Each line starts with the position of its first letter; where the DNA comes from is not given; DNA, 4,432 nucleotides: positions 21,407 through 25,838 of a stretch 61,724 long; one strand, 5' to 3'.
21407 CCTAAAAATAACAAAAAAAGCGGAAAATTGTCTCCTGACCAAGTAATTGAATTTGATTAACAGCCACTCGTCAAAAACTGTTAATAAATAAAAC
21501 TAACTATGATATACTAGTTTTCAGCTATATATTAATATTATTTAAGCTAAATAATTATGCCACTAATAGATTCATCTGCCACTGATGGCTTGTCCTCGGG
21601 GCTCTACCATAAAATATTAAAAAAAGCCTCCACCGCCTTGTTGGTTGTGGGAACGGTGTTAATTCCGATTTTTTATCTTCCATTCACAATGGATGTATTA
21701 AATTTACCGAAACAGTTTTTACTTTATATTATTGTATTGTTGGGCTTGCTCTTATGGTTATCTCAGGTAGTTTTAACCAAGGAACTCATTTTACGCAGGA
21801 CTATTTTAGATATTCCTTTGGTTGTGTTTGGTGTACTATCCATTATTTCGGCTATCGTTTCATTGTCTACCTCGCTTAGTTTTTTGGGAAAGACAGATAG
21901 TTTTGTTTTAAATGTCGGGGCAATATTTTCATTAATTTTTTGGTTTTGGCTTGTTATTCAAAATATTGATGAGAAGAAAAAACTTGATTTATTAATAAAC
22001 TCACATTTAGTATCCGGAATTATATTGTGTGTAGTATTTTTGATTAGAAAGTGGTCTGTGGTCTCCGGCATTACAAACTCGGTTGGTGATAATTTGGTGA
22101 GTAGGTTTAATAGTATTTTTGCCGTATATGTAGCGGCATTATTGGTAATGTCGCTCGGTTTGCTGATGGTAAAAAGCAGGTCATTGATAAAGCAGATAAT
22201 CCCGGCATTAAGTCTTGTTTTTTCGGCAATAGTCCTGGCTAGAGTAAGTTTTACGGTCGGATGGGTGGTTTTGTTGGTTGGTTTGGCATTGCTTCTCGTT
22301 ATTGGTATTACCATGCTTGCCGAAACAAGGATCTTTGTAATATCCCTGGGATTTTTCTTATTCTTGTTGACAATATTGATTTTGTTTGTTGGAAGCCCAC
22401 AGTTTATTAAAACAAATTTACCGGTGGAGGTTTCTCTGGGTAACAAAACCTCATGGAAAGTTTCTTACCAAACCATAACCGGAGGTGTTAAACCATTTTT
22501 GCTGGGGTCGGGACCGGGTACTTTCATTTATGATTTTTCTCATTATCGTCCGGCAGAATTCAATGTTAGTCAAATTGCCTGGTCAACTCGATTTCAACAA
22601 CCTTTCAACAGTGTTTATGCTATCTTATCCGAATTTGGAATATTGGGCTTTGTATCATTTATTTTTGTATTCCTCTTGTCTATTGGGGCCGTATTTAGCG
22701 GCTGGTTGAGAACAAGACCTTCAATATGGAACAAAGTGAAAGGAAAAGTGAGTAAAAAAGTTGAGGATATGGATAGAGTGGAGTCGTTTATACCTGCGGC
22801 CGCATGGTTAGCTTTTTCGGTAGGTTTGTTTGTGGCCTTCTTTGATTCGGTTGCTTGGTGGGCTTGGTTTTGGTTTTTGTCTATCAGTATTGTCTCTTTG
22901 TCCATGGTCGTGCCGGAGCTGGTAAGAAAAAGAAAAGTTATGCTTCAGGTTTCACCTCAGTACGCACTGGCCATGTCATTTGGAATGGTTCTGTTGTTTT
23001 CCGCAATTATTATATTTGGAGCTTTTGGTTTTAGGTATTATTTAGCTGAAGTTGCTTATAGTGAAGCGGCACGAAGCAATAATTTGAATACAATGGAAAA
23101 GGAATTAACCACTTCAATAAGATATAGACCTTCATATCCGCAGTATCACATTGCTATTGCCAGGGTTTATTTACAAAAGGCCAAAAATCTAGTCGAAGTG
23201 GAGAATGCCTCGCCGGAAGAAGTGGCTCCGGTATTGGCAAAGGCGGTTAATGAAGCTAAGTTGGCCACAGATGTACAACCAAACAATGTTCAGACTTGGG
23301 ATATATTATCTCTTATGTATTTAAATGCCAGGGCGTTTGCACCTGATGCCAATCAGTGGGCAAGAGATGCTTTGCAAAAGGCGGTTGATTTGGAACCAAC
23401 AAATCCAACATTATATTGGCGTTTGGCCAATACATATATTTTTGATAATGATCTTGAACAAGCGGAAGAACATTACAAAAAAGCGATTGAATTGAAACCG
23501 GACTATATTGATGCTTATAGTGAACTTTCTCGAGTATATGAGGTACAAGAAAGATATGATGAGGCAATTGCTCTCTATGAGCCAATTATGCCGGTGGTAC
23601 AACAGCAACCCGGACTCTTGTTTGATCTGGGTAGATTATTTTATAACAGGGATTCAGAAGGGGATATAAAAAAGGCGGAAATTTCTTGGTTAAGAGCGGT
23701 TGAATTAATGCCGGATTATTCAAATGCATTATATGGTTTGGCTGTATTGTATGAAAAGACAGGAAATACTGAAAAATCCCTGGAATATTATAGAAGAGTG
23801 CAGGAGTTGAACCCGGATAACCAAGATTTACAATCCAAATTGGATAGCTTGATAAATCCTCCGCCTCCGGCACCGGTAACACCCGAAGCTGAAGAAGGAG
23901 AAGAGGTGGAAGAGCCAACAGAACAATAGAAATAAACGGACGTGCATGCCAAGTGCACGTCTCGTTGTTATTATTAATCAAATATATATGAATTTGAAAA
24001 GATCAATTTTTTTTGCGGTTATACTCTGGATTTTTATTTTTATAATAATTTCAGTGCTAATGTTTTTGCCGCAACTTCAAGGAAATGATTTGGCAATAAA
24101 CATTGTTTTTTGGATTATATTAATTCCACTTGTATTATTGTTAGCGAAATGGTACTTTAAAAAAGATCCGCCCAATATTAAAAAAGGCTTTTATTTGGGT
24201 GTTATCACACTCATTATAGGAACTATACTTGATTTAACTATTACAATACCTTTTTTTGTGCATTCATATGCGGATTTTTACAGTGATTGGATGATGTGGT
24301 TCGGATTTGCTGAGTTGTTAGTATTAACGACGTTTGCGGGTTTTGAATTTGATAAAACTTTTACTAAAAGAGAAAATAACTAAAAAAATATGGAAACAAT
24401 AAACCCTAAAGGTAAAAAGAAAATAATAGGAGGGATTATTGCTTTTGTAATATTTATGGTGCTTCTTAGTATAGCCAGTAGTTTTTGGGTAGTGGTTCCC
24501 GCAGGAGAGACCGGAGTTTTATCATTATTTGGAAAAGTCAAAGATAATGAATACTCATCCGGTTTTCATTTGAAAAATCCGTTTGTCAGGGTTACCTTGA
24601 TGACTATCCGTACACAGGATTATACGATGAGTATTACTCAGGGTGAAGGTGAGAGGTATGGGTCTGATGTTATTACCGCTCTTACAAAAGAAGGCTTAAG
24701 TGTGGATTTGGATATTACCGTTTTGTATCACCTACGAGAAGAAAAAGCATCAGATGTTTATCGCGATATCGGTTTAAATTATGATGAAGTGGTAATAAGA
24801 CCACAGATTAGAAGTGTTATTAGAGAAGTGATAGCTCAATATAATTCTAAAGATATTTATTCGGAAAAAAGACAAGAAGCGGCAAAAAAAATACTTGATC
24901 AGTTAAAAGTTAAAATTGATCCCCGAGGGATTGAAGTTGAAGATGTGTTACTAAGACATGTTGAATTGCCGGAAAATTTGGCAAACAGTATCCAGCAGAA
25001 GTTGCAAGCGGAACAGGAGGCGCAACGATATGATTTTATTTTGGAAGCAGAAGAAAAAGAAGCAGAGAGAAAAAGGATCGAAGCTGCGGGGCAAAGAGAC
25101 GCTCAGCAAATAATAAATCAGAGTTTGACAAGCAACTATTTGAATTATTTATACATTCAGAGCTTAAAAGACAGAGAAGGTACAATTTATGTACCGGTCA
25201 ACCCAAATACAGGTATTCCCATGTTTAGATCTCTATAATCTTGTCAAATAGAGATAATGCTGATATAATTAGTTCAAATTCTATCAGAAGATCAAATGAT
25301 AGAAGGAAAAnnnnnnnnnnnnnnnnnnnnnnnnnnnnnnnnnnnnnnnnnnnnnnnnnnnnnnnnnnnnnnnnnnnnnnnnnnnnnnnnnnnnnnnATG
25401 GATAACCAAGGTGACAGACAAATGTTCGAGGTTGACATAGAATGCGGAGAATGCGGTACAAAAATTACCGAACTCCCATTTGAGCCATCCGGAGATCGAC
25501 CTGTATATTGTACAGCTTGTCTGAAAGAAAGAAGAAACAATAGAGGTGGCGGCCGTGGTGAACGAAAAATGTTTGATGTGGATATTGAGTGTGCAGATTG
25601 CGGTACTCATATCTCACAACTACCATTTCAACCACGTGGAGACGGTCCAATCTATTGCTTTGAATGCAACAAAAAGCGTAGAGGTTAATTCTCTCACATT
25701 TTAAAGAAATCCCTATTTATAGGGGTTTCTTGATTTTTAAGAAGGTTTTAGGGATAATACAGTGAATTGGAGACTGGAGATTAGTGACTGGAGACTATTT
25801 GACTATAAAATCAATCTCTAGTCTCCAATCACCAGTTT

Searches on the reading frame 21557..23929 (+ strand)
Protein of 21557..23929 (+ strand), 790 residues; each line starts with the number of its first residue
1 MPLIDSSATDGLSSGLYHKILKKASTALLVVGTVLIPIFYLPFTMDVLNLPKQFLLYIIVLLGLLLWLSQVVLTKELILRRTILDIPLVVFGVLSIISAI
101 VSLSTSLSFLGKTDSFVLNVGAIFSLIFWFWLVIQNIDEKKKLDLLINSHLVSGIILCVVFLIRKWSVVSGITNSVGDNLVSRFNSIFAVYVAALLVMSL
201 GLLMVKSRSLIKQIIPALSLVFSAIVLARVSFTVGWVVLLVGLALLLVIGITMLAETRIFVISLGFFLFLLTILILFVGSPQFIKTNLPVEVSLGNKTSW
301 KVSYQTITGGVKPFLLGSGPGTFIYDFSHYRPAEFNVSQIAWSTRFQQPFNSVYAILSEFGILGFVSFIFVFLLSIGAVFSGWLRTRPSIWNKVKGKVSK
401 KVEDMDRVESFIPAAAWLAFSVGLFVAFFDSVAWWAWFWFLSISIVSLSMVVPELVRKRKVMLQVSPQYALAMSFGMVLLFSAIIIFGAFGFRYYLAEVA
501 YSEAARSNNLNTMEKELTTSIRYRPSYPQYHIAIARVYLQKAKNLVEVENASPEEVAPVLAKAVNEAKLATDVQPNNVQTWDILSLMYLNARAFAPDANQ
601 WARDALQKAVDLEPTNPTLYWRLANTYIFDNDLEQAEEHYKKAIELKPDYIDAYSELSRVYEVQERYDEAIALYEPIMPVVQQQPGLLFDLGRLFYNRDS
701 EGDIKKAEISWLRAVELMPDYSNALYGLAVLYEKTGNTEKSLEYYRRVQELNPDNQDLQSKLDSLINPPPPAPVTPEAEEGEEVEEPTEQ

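Call 64: search_protein_families(library=pfam, proteins=[window:21557-23929:+], max_evalue=0.00001)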
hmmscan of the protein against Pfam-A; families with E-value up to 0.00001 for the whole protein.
window:21557-23929:+ (790 aa): 13 families
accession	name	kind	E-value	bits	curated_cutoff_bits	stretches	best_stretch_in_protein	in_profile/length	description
PF07719.23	TPR_2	-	1.6e-20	71.9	27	1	723-755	2-34/34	Tetratricopeptide repeat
PF14559.12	TPR_19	-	7e-19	68.4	25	1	631-684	5-58/68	Tetratricopeptide repeat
PF13414.12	TPR_11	-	7.9e-19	67.5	26.8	1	631-661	8-38/42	TPR repeat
PF00515.34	TPR_1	-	1.8e-17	62.8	27.8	1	723-755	2-34/34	Tetratricopeptide repeat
PF13181.12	TPR_8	-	2e-16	59.1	25.7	1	619-650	3-34/34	Tetratricopeptide repeat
PF13431.12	TPR_17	-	4.9e-16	58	24.4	0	639-672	1-34/34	Tetratricopeptide repeat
PF13424.12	TPR_12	-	2.7e-13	50.4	30.1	1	618-675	4-69/77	Tetratricopeptide repeat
PF13428.12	TPR_14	-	4.5e-12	45.8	23.5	0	618-659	2-43/44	Tetratricopeptide repeat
PF13432.12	TPR_16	-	1.4e-11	45.1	32.7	0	623-675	3-55/65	Tetratricopeptide repeat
PF13176.12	TPR_7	-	1.3e-10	40.9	27.9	0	724-757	1-34/36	Tetratricopeptide repeat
PF23914.1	TPR_CcmH_CycH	-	4.5e-10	40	42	1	574-683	46-153/158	Cytochrome c-type biogenesis protein H TPR domain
PF13174.12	TPR_6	-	5.7e-07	30.2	26.3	0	724-754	2-32/33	Tetratricopeptide repeat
PF13374.12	TPR_10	-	4.4e-06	27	27.5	0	652-675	3-26/42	Tetratricopeptide repeat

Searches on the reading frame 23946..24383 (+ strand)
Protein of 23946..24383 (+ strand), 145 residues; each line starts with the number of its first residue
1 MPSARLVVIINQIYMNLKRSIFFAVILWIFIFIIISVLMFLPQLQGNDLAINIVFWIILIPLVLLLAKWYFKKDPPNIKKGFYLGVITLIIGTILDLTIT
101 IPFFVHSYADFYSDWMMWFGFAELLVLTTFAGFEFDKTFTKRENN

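Call 64: search_protein_families(library=pfam, proteins=[window:23946-24383:+], max_evalue=0.00001)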
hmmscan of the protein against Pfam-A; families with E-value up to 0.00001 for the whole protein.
window:23946-24383:+ (145 aa): 1 family
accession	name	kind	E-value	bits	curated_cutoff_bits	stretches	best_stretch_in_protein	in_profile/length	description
PF17329.7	DUF5367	-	2.4e-06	28.1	25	1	45-127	3-91/98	Family of unknown function (DUF5367)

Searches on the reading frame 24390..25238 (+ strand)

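Call 11: search_protein_families(library=pfam, proteins=[window:24390-25238:+])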
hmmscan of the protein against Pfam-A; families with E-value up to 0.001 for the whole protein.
window:24390-25238:+ (282 aa): 1 family
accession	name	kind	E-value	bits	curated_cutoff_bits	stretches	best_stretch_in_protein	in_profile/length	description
PF01145.31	Band_7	-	1.3e-36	126.8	23.6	1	35-227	2-174/176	SPFH domain / Band 7 family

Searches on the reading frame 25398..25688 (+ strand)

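Call 87: search_protein_families(library=pfam, proteins=[window:25398-25688:+], max_evalue=0.0001)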
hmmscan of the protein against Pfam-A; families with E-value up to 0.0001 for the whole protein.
window:25398-25688:+ (96 aa): 1 family
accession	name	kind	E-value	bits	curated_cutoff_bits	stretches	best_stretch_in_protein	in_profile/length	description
PF23477.1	zf_Tbcl_2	-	2.3e-23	82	27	2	7-46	1-37/37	Probable treble clef zinc finger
